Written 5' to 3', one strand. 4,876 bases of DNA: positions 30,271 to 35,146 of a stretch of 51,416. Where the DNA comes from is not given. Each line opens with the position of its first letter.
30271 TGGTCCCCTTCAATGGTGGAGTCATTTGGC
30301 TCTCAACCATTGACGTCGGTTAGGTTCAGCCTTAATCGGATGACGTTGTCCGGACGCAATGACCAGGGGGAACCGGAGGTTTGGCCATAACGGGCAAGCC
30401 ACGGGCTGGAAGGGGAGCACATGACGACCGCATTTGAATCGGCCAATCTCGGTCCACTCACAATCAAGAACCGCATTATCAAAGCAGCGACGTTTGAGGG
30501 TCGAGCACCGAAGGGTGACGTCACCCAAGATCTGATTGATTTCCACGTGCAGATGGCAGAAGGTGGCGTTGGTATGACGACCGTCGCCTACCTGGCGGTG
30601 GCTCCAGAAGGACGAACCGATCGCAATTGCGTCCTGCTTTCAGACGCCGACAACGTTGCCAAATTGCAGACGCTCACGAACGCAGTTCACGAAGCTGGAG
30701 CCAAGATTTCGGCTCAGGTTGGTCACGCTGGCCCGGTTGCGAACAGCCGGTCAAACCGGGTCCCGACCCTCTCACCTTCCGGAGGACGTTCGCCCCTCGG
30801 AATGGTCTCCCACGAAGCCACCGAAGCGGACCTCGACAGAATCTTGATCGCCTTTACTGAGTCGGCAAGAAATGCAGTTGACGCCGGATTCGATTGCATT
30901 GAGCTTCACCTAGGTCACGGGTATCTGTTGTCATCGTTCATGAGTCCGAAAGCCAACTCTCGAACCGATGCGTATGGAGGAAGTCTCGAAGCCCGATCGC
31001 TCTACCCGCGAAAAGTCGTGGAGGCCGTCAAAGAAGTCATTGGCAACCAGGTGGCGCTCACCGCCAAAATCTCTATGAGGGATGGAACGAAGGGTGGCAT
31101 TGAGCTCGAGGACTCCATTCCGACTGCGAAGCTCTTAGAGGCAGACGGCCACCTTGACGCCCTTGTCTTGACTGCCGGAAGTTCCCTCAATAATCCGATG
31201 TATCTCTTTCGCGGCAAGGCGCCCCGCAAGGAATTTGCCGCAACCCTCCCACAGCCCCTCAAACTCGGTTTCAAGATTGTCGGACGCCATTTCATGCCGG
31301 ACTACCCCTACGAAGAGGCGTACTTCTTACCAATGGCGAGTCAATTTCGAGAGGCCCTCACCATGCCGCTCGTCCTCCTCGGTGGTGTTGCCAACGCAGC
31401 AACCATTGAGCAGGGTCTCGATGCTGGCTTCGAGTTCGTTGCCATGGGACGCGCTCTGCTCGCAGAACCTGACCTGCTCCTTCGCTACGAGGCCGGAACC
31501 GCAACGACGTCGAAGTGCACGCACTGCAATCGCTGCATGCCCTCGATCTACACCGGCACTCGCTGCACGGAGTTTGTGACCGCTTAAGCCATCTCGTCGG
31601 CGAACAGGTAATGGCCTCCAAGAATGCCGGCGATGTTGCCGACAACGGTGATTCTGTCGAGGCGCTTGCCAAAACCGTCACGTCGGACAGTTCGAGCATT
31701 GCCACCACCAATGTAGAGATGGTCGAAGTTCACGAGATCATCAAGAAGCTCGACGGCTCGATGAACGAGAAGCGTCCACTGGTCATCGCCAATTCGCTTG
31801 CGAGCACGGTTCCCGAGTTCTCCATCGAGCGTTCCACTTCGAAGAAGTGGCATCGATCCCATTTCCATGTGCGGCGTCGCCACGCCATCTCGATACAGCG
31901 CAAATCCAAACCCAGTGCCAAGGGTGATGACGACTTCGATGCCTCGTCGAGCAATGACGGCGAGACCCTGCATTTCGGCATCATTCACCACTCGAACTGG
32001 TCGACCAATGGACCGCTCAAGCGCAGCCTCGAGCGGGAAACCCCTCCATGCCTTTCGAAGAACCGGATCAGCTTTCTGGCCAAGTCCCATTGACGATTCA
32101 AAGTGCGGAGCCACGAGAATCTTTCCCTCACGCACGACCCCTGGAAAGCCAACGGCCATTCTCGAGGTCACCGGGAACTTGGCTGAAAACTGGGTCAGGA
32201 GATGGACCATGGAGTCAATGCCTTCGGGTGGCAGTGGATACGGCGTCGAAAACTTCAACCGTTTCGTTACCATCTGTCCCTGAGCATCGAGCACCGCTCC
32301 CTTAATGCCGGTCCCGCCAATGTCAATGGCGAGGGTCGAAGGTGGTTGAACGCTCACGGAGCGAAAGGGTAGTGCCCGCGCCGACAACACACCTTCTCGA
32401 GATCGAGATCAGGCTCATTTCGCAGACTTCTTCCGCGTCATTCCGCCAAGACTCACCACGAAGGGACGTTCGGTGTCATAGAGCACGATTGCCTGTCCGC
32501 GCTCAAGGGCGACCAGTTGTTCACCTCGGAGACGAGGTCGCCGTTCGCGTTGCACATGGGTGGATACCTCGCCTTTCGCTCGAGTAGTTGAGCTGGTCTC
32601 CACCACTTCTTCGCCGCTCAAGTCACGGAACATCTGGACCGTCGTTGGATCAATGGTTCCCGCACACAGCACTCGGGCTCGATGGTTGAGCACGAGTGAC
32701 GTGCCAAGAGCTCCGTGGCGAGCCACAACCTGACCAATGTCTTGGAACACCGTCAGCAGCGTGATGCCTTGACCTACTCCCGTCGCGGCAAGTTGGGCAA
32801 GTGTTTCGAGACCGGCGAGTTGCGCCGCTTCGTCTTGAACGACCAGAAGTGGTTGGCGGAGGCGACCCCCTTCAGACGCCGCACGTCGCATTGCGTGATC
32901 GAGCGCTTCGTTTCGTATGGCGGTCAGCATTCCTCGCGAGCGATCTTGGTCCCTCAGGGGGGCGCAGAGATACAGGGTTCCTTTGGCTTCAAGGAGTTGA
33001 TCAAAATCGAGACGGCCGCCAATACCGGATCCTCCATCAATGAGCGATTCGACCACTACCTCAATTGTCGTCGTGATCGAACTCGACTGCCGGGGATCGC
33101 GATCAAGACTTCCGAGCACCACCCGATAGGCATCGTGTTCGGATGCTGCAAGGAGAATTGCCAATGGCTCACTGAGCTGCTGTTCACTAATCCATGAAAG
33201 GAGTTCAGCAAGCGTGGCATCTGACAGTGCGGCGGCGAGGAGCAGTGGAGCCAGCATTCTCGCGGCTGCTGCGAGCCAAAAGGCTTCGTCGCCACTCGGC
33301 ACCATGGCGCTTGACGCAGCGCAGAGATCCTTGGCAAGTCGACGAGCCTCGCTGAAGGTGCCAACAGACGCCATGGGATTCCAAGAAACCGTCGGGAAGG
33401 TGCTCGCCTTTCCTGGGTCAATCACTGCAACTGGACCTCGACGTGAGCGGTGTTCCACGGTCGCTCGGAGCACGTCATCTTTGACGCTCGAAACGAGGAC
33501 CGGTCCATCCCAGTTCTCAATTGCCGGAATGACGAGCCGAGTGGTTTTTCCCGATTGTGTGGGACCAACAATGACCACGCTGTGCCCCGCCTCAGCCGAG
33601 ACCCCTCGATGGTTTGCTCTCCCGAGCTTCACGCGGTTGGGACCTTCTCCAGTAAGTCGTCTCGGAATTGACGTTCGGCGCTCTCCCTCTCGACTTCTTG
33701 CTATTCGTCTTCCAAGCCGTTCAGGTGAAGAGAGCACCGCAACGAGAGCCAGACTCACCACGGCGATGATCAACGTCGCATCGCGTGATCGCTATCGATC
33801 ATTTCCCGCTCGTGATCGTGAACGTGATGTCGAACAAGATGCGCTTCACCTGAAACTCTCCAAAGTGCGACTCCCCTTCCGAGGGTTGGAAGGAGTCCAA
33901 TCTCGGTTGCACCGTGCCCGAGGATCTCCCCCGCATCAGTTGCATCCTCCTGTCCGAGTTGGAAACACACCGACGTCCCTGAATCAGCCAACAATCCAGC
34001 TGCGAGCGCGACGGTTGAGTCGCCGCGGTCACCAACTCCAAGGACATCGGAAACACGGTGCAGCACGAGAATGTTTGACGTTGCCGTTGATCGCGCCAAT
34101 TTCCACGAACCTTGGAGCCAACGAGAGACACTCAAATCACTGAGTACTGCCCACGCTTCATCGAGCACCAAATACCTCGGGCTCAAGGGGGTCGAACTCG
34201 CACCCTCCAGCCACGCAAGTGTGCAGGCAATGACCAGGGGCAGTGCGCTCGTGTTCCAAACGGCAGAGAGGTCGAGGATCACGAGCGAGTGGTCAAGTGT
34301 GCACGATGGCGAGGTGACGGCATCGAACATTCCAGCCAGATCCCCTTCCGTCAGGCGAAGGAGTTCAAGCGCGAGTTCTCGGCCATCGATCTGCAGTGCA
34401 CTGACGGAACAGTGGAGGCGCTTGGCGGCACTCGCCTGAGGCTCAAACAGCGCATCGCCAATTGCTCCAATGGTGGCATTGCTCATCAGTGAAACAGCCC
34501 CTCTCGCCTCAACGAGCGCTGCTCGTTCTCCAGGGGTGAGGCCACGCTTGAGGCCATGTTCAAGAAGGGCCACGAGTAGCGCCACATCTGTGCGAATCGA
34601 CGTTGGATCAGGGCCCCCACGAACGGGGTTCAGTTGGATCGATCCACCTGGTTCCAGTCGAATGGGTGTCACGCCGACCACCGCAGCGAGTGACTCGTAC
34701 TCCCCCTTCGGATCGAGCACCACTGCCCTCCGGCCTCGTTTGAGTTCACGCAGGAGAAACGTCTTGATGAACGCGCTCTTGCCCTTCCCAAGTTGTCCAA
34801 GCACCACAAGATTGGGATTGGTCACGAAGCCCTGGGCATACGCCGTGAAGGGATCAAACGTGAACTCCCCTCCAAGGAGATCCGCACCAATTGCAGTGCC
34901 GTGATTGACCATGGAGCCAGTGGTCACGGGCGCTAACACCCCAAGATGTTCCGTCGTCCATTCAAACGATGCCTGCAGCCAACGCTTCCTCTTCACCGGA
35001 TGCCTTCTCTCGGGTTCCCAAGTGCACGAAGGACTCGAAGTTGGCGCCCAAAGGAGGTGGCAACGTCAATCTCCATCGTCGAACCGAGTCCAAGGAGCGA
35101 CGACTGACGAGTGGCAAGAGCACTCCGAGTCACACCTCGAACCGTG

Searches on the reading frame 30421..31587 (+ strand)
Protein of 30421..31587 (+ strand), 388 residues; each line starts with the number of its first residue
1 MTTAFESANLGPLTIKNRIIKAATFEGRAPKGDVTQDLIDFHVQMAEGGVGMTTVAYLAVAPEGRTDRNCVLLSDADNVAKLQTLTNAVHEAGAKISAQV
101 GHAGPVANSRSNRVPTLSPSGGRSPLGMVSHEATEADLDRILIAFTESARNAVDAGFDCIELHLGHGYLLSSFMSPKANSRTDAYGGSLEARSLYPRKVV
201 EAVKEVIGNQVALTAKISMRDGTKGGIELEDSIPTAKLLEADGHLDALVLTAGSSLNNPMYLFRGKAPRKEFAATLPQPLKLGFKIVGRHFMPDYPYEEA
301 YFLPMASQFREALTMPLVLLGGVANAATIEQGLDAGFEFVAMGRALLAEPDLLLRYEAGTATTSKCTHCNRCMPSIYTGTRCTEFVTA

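Call 63: search_protein_families(library=pfam, proteins=[window:30421-31587:+], max_evalue=0.00001)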
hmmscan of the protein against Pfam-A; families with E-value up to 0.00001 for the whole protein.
window:30421-31587:+ (388 aa): 1 family
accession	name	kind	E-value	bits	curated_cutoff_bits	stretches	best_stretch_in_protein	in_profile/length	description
PF00724.26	Oxidored_FMN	-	3.1e-49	168.5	27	1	5-241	3-249/342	NADH:flavin oxidoreductase / NADH oxidase family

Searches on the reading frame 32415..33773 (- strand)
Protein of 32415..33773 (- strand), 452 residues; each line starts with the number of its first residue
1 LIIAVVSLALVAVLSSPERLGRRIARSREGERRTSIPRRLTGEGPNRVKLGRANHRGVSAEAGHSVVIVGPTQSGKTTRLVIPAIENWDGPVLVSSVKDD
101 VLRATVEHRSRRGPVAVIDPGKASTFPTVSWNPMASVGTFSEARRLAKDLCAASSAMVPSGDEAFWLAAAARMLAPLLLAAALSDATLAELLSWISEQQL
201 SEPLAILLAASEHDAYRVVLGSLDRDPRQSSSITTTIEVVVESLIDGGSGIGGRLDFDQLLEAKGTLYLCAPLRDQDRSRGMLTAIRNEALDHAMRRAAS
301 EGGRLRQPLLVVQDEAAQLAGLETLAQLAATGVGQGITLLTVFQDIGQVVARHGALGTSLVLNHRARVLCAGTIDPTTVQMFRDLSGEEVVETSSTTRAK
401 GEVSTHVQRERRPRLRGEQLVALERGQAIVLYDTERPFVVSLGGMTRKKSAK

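Call 63: search_protein_families(library=pfam, proteins=[window:32415-33773:-], max_evalue=0.00001)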
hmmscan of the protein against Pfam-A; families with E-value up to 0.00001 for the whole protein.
window:32415-33773:- (452 aa): 3 families
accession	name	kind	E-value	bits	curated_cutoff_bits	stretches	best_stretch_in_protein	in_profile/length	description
PF02534.20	T4SS-DNA_transf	-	1.5e-31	110.3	20.1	1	57-438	36-438/468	Type IV secretory system Conjugative DNA transfer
PF10412.15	TrwB_AAD_bind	-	6.5e-12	45.5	20.5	1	129-434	76-377/387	Type IV secretion-system coupling protein DNA-binding domain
PF12696.13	TraG-D_C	-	4.2e-11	43.3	22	1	308-423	1-124/126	TraM recognition site of TraD and TraG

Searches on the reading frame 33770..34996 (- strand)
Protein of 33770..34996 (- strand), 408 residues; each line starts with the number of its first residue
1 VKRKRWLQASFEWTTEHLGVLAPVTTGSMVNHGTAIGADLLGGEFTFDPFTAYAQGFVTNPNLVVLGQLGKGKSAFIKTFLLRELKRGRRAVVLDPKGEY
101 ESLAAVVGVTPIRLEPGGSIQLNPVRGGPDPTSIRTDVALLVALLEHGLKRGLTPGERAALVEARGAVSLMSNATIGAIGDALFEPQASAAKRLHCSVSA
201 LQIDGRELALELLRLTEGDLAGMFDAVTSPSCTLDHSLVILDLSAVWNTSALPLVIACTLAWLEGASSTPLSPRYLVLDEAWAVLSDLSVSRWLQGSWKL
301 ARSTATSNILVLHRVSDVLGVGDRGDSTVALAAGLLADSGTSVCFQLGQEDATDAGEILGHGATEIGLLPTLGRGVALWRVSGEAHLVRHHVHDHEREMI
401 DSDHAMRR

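Call 63: search_protein_families(library=pfam, proteins=[window:33770-34996:-], max_evalue=0.00001)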
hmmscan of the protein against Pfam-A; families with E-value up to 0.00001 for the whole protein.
window:33770-34996:- (408 aa): 2 families
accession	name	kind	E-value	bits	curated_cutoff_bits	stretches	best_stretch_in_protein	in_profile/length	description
PF19044.6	P-loop_TraG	-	2.8e-07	30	25.8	0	52-124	21-93/413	TraG P-loop domain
PF12846.13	AAA_10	-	3.9e-07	29.9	27.5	0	59-101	20-62/362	AAA-like domain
